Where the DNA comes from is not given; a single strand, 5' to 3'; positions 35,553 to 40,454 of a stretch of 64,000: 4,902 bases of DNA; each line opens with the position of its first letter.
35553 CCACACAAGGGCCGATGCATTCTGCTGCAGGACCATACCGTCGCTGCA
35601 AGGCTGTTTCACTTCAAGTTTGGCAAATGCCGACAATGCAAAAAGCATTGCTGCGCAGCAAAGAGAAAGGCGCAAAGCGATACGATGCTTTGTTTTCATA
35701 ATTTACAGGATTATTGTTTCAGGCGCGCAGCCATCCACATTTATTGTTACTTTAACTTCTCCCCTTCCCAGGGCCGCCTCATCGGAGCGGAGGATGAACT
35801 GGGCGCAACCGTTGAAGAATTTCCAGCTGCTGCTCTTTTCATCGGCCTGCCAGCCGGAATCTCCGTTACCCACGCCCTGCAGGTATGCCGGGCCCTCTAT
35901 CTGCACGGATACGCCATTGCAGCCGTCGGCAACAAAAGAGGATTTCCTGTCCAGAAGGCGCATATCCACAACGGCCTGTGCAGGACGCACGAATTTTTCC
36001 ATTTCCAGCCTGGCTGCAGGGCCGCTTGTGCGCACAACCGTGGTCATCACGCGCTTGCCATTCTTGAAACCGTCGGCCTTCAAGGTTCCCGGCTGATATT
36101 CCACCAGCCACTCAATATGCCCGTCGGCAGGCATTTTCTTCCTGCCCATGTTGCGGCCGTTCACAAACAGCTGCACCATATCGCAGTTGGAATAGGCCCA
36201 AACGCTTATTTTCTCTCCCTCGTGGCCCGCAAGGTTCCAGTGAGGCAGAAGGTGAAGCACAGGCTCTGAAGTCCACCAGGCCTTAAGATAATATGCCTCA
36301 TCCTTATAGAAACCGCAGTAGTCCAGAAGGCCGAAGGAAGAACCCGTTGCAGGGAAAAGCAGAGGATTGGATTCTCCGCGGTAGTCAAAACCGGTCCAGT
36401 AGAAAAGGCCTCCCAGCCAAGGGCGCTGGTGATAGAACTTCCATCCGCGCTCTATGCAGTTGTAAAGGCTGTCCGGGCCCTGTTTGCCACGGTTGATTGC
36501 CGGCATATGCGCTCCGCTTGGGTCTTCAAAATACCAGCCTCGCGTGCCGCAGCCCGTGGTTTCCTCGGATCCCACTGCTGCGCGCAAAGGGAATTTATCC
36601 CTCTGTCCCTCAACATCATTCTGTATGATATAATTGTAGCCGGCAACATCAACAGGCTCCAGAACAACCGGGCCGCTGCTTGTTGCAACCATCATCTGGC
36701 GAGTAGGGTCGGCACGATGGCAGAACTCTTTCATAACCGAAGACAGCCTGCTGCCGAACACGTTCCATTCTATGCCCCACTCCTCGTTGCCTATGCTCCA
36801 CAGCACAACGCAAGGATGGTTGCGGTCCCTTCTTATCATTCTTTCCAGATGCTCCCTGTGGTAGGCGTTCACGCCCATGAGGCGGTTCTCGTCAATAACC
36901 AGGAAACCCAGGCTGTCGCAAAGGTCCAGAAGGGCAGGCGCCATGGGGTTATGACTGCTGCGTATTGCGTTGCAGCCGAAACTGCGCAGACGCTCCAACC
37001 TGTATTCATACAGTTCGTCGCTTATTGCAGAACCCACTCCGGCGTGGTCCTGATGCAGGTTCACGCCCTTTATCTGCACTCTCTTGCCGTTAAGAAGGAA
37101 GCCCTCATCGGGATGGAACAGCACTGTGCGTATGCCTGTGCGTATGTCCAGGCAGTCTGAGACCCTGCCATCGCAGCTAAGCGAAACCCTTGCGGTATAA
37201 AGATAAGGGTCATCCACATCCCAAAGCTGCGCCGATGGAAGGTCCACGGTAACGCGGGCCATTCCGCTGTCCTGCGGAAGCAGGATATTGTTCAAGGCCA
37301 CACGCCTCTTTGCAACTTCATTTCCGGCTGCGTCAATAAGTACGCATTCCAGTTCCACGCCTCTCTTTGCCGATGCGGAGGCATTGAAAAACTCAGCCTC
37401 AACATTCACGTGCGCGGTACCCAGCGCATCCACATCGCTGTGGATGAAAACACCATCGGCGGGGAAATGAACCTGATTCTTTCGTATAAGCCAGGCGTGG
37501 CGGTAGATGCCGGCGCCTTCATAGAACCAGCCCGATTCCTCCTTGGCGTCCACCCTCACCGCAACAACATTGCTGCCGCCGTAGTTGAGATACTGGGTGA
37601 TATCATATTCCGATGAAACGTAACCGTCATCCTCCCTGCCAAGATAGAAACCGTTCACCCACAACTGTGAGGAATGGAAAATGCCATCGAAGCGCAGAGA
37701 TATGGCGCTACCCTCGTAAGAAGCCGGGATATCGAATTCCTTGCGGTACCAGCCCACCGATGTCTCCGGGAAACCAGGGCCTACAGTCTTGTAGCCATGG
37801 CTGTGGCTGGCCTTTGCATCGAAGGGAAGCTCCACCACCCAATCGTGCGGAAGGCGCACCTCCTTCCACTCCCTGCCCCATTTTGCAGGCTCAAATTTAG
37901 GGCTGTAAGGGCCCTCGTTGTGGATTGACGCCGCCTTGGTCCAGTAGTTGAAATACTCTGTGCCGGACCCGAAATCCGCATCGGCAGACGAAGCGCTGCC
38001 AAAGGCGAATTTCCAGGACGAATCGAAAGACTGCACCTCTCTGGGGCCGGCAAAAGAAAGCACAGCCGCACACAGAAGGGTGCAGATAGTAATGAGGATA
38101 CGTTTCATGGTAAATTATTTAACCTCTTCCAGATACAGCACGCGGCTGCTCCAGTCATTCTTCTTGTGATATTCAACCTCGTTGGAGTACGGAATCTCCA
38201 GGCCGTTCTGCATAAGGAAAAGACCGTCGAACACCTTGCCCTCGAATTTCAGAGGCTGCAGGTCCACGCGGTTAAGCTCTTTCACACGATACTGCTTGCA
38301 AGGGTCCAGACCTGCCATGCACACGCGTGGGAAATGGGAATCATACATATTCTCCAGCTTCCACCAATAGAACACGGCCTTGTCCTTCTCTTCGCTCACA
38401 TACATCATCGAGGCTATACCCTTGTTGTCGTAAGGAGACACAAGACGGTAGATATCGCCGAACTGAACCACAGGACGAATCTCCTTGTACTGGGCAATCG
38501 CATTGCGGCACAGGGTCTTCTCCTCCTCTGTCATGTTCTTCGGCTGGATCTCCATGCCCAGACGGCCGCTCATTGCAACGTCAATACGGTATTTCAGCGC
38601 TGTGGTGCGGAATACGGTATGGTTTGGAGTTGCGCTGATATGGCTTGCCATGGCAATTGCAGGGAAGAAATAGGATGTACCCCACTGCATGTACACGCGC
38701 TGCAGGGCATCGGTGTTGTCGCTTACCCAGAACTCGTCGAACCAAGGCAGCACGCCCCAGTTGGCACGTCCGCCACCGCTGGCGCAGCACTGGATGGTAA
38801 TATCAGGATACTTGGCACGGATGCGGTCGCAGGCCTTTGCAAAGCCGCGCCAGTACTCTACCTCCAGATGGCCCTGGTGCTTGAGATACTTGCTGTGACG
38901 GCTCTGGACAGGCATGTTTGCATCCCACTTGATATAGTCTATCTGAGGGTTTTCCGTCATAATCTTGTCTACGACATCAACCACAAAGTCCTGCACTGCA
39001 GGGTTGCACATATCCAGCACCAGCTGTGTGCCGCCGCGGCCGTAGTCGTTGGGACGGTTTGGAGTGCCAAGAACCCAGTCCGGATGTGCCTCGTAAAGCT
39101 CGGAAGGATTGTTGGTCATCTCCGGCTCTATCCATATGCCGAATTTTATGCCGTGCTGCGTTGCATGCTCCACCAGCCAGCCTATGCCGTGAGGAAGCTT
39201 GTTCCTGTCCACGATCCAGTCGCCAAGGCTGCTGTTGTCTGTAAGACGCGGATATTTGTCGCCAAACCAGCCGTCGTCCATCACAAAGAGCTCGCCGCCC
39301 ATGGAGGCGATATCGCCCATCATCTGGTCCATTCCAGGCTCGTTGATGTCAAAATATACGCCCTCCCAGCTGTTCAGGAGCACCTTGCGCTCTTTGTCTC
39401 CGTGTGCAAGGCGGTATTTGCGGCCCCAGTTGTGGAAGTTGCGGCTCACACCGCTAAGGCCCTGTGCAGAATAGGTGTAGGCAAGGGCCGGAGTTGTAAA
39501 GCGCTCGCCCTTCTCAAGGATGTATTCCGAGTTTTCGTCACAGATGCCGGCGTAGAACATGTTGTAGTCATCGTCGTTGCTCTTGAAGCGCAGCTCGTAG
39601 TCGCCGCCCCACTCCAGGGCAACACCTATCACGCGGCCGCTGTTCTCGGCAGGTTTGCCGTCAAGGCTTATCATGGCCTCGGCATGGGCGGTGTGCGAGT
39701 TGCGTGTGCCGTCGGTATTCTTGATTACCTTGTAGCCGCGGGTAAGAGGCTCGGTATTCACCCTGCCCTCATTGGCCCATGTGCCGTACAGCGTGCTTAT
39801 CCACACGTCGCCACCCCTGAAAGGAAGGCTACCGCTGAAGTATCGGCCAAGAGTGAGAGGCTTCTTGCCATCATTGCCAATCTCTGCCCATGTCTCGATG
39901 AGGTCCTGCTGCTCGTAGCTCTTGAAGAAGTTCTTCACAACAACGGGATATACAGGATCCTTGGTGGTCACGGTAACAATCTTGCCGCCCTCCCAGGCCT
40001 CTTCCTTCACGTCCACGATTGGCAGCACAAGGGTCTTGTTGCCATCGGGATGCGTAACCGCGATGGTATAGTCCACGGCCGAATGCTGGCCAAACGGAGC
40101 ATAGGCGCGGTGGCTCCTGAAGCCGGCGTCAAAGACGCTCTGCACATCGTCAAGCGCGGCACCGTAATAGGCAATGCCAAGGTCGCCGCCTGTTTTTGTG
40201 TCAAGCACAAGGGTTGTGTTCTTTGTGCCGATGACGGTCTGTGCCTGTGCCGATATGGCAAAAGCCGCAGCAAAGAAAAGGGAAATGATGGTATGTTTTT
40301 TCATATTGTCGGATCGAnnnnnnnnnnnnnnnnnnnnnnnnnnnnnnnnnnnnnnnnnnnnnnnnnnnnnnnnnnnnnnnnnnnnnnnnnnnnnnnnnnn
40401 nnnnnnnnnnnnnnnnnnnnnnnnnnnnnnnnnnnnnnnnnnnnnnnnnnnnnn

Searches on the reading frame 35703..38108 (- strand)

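Call 3: search_protein_families(library=pfam, proteins=[window:35703-38108:-])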
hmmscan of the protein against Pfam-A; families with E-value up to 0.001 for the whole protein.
window:35703-38108:- (801 aa): 8 families
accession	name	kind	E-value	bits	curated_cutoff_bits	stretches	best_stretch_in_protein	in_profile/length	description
PF02836.23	Glyco_hydro_2_C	-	5.1e-29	101.8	21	1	334-474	5-160/302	Glycosyl hydrolases family 2, TIM barrel domain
PF02837.24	Glyco_hydro_2_N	-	3.4e-22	79.6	28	1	26-209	2-167/169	Glycosyl hydrolases family 2, sugar binding domain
PF16355.11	DUF4982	-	1.9e-21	76.2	23.9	1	631-687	1-60/61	Domain of unknown function (DUF4982)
PF18565.7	Glyco_hydro2_C5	-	7.4e-12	45.5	32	1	712-799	18-102/103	Glycoside hydrolase family 2 C-terminal domain 5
PF00703.27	Glyco_hydro_2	-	2.3e-11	44.8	23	1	219-327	5-109/109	Glycosyl hydrolases family 2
PF13364.12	BetaGal_ABD2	-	5.1e-09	37.3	23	1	114-191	32-111/112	Beta-galactosidase second all-beta domain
PF22666.2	Glyco_hydro_2_N2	-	1.4e-08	35.4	27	1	120-216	51-153/167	Glycosyl hydrolase 2 galactose-binding domain-like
PF21467.3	BetaGal_gal-bd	-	2.1e-07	31.4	27.3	1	119-158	2-39/62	Beta-galactosidase, galactose-binding domain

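Call 21: search_protein_families(library=ncbifam, proteins=[window:35703-38108:-])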
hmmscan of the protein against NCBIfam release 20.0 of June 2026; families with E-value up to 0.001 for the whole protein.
window:35703-38108:- (801 aa): 11 families
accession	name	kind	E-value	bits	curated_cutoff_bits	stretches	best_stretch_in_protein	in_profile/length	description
NF041462.1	GalA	equivalog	3.5e-264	878.6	900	1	29-799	1-761/763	beta-galactosidase GalA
NF041463.1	GalB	equivalog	2.7e-143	478.8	900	1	79-791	98-866/869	beta-galactosidase GalB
NF050095.1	BetGlucuronLacZ4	equivalog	7.4e-60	202.8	950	2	80-477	35-440/666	beta-glucuronidase LacZ4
NF052611.1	beta_gal_Bga2A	equivalog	3.9e-57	194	999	1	116-471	112-479/1007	beta-galactosidase, LacZ type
NF007666.0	PRK10340.1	equivalog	8.8e-48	162.9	1284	1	79-471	69-471/1030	beta-galactosidase subunit alpha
NF049891.1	Bet1-4galacdseBT4156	equivalog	2.5e-47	161.4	1700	1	79-444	42-410/946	exo-beta-1,4-galactosidase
NF007538.0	PRK10150.1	equivalog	9.3e-45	153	544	3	195-414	167-365/607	beta-glucuronidase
NF007074.0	PRK09525.1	subfamily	2.4e-40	138.1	1221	1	81-443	82-463/1027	beta-galactosidase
NF041100.1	betagal_LacZ_Ttogales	equivalog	1.4e-37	128.9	2000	1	113-443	102-443/1090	beta-galactosidase LacZ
NF049877.1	GlucurArabfur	equivalog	2e-33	115.2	1800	1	78-443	394-770/1400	beta-d-glucuronidase/beta-L-arabinofuranosidase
NF049890.1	Bet1-4galacdseBT4151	equivalog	3.3e-17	61.7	1500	1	118-451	108-457/952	exo-beta-1,4-galactosidase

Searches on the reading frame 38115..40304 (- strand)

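Call 3: search_protein_families(library=pfam, proteins=[window:38115-40304:-])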
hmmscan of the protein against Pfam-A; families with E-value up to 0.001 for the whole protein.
window:38115-40304:- (729 aa): 4 families
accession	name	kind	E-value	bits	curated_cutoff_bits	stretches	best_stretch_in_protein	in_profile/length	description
PF02065.24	Melibiase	-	1.1e-110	370.3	27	1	269-616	2-347/347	Melibiase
PF16875.11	Glyco_hydro_36N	-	8.7e-31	107.7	27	1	41-264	2-253/253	Glycosyl hydrolase family 36 N-terminal domain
PF16874.11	Glyco_hydro_36C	-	2e-19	70.2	27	1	631-725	2-77/77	Glycosyl hydrolase family 36 C-terminal domain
PF02638.21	GHL10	-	0.00023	20.8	27.9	1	376-462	74-162/311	Glycosyl hydrolase-like 10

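Call 21: search_protein_families(library=ncbifam, proteins=[window:38115-40304:-])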
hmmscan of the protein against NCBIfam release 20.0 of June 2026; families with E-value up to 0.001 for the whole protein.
window:38115-40304:- (729 aa): 1 family
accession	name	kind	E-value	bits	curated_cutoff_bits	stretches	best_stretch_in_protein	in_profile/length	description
NF053652.1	BtArabpyrBAD1528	equivalog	3.4e-19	68.4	1100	1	331-534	339-538/730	beta-L-arabinopyranosidase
